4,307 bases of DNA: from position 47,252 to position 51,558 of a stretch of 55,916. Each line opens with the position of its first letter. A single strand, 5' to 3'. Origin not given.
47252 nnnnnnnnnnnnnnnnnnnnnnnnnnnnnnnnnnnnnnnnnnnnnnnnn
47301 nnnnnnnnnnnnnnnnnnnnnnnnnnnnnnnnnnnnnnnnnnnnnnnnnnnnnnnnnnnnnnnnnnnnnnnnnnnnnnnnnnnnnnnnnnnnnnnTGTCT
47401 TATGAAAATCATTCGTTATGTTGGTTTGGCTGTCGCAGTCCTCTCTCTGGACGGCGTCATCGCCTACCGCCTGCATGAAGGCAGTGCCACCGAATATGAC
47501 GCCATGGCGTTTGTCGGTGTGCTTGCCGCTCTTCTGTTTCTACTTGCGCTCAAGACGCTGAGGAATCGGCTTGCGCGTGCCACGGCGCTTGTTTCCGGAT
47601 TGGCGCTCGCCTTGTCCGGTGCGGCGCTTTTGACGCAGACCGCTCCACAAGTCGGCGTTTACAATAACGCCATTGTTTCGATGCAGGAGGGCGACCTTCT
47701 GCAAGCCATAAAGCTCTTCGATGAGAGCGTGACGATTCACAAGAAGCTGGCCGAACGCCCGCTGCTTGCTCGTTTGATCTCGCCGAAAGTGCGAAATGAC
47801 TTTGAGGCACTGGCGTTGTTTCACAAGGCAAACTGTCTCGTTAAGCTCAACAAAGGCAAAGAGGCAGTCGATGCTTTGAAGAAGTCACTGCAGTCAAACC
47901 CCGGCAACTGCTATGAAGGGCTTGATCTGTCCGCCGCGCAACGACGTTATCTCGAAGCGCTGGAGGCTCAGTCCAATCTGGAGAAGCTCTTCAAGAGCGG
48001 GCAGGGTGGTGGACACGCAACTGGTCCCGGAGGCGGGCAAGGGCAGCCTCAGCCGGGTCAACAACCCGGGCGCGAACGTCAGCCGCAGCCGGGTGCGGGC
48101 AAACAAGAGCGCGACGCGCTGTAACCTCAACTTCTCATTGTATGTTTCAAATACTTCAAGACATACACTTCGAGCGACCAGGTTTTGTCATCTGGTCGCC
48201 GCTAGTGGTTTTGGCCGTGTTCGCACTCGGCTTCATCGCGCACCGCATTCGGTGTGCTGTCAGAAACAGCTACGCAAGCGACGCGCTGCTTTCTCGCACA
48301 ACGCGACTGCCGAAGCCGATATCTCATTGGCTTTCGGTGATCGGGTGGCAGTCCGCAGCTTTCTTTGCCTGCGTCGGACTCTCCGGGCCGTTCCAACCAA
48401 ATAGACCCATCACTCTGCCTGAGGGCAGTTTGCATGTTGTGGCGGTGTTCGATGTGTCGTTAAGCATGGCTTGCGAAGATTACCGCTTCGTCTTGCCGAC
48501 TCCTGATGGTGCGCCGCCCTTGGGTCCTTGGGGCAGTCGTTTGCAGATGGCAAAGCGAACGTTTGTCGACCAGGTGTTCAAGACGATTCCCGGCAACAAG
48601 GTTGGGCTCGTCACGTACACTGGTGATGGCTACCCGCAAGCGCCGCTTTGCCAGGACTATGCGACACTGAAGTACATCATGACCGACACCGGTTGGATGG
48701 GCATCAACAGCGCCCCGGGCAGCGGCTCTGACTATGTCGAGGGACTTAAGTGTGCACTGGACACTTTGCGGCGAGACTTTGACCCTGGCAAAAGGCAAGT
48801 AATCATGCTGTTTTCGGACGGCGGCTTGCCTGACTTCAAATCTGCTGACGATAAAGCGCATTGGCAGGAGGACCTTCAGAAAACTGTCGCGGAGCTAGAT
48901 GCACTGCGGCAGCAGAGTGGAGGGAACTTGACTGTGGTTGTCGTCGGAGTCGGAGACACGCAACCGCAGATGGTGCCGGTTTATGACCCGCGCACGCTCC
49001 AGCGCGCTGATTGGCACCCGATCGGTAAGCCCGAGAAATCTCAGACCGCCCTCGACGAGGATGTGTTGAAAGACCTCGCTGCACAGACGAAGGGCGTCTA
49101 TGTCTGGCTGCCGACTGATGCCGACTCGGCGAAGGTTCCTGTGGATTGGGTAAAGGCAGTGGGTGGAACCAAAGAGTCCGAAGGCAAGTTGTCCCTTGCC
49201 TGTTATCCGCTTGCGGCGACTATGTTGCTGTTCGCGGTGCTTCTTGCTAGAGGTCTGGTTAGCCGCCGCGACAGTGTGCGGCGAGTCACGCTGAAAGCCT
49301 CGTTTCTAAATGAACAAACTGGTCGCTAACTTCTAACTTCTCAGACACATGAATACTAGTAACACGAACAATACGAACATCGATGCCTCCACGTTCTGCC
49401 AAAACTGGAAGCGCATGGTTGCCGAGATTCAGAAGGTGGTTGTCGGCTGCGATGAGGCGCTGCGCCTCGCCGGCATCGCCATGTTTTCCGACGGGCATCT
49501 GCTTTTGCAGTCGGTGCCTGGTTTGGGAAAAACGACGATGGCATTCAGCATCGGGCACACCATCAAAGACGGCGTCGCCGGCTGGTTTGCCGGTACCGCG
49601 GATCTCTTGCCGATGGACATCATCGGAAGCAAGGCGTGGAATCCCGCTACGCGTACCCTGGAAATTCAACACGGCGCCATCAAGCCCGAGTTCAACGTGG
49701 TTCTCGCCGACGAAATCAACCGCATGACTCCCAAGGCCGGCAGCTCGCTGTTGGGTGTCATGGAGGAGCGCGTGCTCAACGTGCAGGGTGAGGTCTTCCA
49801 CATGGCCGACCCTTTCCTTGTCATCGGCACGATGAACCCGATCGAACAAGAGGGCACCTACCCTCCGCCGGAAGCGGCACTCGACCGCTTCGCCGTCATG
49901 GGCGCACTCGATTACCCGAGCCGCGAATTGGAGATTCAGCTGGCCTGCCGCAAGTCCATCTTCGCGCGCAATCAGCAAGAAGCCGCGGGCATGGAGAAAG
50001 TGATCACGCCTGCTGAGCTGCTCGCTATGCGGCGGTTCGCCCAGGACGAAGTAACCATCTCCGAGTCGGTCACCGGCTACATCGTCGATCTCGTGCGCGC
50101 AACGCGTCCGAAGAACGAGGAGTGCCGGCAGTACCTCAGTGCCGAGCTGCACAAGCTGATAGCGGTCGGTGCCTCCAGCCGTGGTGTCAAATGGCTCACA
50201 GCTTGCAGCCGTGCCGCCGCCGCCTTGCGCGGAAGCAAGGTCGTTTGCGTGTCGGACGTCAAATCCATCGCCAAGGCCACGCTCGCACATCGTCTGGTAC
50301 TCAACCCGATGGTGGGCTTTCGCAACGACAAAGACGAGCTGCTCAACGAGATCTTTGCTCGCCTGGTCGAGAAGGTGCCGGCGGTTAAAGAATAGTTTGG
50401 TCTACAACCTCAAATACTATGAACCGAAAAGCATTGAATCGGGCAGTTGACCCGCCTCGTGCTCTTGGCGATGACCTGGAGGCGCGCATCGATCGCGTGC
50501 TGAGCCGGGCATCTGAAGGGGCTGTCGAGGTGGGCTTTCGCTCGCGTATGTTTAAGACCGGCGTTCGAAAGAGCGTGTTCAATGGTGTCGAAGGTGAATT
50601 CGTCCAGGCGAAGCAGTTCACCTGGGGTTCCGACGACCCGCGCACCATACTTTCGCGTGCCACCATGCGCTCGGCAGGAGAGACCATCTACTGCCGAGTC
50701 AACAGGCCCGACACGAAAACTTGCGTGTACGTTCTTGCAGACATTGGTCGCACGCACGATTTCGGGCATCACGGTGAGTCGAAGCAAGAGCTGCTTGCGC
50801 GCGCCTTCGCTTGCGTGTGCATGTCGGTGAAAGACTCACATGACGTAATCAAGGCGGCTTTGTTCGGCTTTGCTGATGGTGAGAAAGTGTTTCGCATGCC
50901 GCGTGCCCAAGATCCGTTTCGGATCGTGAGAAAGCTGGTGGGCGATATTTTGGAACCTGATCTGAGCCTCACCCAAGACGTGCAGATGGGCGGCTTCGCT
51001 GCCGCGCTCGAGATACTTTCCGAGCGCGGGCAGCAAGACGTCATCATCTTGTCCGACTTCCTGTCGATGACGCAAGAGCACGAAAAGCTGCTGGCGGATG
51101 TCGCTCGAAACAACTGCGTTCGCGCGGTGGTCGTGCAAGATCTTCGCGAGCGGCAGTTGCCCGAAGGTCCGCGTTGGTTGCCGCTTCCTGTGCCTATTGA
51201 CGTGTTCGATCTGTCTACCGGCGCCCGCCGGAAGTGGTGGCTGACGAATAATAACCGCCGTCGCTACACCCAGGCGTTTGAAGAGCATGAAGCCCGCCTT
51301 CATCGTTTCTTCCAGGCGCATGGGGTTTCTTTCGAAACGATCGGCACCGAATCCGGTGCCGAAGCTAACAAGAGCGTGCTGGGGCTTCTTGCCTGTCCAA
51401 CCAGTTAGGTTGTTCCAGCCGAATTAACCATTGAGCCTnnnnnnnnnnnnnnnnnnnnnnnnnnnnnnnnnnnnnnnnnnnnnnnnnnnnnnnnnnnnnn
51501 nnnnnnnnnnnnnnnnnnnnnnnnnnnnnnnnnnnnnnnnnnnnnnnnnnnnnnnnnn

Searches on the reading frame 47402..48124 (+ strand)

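Call 70: search_protein_families(library=pfam, proteins=[window:47402-48124:+], max_evalue=0.001)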
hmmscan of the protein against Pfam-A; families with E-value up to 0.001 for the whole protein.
window:47402-48124:+ (240 aa): 3 families
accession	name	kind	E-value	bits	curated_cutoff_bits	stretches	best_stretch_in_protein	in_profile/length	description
PF07719.23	TPR_2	-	2.2e-07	30.9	27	0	136-169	1-34/34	Tetratricopeptide repeat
PF13424.12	TPR_12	-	2.2e-06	28.2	30.1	0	87-124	6-46/77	Tetratricopeptide repeat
PF00515.34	TPR_1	-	6.9e-06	26.1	27.8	1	136-169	1-34/34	Tetratricopeptide repeat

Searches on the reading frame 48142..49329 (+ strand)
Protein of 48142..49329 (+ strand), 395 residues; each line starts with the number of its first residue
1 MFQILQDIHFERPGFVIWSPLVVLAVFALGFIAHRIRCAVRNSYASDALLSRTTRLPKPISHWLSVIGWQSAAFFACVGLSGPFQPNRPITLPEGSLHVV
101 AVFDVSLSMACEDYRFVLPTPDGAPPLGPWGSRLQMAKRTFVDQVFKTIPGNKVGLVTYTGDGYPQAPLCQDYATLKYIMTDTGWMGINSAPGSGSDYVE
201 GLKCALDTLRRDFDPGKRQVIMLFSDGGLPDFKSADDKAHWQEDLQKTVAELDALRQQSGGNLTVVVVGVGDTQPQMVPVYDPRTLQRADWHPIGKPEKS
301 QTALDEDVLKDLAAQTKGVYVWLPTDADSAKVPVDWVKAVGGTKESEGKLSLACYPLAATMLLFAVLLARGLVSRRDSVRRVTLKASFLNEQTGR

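Call 70: search_protein_families(library=pfam, proteins=[window:48142-49329:+], max_evalue=0.001)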
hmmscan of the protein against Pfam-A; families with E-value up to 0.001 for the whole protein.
window:48142-49329:+ (395 aa): 1 family
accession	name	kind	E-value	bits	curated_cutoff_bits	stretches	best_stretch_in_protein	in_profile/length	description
PF13519.12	VWA_2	-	6.5e-10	40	27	1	99-227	1-106/107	von Willebrand factor type A domain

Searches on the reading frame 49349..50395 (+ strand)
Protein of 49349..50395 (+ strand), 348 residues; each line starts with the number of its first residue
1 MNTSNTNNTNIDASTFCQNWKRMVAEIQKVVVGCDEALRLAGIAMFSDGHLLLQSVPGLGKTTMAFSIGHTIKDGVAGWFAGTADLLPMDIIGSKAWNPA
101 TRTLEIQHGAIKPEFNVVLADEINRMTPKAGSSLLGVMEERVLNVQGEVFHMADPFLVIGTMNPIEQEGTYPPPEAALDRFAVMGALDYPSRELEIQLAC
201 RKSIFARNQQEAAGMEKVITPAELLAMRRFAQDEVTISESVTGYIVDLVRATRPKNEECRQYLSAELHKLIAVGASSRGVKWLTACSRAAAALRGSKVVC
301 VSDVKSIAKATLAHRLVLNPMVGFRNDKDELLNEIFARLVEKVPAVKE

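Call 70: search_protein_families(library=pfam, proteins=[window:49349-50395:+], max_evalue=0.001)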
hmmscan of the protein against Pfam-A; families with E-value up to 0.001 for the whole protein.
window:49349-50395:+ (348 aa): 5 families
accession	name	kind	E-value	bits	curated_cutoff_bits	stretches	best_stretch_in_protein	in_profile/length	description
PF07726.17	AAA_3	-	7.8e-38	129.8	27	1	50-182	1-130/131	ATPase family associated with various cellular activities (AAA)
PF17863.7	AAA_lid_2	-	4.4e-12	46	22.7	1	268-334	6-73/74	AAA lid domain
PF07728.20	AAA_5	-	9.5e-09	35.8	22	1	50-179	1-137/139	AAA domain (dynein-related subfamily)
PF20030.5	bpMoxR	-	1.4e-06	28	27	1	21-190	4-169/205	MoxR domain in the MoxR-vWA-beta-propeller ternary systems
PF05496.18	RuvB_N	-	0.00052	20.3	27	0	49-72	34-57/159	Holliday junction DNA helicase RuvB P-loop domain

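Call 82: find_homologous_proteins(query=window:49349-50395:+, max_evalue=1e-40)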
Query window:49349-50395:+ (348 aa): 3278 proteins with E <= 1e-40 among 8000 candidates; the best 120 are listed.
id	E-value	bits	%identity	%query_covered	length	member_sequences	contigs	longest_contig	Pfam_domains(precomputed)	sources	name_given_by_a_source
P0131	2.0e-227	771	100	100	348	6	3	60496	PF20030.6,PF07726.18,PF17863.8,PF07728.21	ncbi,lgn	-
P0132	1.0e-129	450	61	97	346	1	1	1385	PF07726.18,PF17863.8,PF07728.21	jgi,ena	-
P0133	2.3e-107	377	53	99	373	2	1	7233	PF20030.6,PF07726.18,PF17863.8,PF07728.21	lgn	-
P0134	1.2e-101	358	53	96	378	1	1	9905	PF20030.6,PF07726.18,PF17863.8,PF07728.21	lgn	-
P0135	7.0e-101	356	51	96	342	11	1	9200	PF20030.6,PF07726.18,PF17863.8,PF07728.21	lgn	-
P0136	1.8e-100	354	52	94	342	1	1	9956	PF20030.6,PF07726.18,PF17863.8,PF07728.21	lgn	-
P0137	1.4e-99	351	52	96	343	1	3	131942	PF07726.18,PF00004.36,PF17863.8,PF07728.21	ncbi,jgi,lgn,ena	jgi:MoxR-like ATPase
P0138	1.4e-99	351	52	96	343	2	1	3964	PF20030.6,PF07726.18,PF00004.36,PF17863.8,PF07728.21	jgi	jgi:MoxR-like ATPase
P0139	1.6e-98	348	50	97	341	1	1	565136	PF20030.6,PF07726.18,PF17863.8,PF07728.21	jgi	jgi:MoxR-like ATPase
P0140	1.9e-97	344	51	96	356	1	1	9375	PF07726.18,PF17863.8,PF07728.21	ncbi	-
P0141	2.4e-97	344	49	95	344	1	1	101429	PF20030.6,PF07726.18,PF17863.8,PF07728.21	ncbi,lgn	-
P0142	1.6e-96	341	49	98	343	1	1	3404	PF20030.6,PF07726.18,PF17863.8,PF07728.21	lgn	-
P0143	2.8e-96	340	49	96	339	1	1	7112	PF20030.6,PF07726.18,PF17863.8,PF07728.21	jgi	jgi:MoxR-like ATPase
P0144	3.6e-96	340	50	97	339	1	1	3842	PF07726.18,PF17863.8,PF07728.21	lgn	-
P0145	5.4e-96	339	50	95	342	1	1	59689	PF20030.6,PF07726.18,PF17863.8,PF07728.21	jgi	-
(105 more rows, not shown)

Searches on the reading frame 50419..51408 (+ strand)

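Call 70: search_protein_families(library=pfam, proteins=[window:50419-51408:+], max_evalue=0.001)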
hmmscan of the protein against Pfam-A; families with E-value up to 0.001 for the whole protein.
window:50419-51408:+ (329 aa): 1 family
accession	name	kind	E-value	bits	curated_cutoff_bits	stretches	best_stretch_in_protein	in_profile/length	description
PF01882.25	DUF58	-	3.3e-14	53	23.4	1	65-292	3-215/216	Protein of unknown function DUF58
